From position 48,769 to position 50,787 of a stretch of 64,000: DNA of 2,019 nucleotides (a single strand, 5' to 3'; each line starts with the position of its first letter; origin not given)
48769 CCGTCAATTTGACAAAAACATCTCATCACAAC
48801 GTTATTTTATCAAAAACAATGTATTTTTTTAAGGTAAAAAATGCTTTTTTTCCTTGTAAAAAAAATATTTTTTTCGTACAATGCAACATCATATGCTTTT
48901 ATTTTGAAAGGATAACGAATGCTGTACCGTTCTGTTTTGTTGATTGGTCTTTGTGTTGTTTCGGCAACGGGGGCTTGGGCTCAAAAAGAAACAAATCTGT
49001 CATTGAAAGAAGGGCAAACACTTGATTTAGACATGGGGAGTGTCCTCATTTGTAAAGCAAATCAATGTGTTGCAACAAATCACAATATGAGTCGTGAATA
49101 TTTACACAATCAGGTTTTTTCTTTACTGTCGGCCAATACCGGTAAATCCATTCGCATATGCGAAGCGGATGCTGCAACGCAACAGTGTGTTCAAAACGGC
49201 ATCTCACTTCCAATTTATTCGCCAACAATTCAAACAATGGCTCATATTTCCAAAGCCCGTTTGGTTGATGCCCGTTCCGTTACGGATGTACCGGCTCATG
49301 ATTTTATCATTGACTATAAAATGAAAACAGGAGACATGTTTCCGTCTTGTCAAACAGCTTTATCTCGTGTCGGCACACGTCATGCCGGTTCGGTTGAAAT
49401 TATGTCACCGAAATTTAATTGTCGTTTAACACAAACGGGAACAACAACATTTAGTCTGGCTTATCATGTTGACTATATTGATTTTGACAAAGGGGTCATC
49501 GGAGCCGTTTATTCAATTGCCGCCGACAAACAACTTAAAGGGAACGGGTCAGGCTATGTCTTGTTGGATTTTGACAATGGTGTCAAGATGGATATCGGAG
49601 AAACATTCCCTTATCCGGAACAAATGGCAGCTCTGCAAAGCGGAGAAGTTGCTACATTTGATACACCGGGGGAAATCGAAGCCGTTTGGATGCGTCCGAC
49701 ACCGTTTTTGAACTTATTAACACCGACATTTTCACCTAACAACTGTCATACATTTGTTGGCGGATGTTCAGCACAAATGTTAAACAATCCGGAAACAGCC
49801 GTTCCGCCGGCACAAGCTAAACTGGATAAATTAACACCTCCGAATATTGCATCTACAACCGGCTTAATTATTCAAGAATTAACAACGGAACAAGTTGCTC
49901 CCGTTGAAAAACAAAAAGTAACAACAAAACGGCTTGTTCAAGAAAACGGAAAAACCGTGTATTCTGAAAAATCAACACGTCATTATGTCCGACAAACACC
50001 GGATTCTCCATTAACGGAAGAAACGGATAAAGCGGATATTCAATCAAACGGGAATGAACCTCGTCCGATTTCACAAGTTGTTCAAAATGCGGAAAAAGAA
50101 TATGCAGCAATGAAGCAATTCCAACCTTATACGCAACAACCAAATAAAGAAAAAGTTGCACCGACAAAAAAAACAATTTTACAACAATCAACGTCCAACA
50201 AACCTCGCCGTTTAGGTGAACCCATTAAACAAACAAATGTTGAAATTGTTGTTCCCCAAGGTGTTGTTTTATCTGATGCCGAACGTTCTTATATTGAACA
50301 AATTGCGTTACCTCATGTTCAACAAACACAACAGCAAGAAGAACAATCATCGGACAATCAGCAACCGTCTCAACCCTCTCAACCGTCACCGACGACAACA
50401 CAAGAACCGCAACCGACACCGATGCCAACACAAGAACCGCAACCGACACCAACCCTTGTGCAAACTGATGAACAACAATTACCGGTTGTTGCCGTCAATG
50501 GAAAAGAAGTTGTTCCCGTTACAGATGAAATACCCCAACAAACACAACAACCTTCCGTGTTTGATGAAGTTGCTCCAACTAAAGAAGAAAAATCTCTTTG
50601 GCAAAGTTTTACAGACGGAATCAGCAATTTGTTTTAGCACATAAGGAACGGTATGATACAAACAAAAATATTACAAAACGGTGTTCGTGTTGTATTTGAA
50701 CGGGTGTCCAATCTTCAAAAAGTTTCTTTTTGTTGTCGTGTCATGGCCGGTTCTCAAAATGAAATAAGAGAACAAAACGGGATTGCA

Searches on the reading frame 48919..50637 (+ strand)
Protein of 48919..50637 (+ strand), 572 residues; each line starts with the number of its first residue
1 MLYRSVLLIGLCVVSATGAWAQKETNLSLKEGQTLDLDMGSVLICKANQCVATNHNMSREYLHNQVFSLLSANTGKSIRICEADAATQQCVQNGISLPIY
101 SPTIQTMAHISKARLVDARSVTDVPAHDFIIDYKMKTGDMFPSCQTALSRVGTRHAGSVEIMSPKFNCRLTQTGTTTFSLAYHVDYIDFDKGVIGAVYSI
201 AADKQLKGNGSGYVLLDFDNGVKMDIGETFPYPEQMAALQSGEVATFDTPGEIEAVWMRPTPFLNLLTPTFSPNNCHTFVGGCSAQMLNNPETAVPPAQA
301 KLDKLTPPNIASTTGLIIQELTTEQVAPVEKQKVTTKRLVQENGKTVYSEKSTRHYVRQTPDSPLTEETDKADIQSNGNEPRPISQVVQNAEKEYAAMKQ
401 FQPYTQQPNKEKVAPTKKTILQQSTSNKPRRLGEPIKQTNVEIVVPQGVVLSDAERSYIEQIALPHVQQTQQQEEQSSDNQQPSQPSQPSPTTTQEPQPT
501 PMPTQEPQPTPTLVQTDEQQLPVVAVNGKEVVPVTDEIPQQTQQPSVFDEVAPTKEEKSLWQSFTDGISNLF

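Call 52: search_protein_families(library=pfam, proteins=[window:48919-50637:+], max_evalue=0.00001)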
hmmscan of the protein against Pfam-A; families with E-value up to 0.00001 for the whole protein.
window:48919-50637:+ (572 aa): 0 families

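Call 78: search_protein_families(library=pfam, proteins=[window:48919-50637:+], max_evalue=0.01)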
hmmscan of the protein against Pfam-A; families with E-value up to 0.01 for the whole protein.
window:48919-50637:+ (572 aa): 1 family
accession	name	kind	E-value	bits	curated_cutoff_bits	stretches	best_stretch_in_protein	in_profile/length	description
PF05651.19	Diacid_rec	-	0.0029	17.7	23.6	0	68-100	46-78/134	Putative sugar diacid recognition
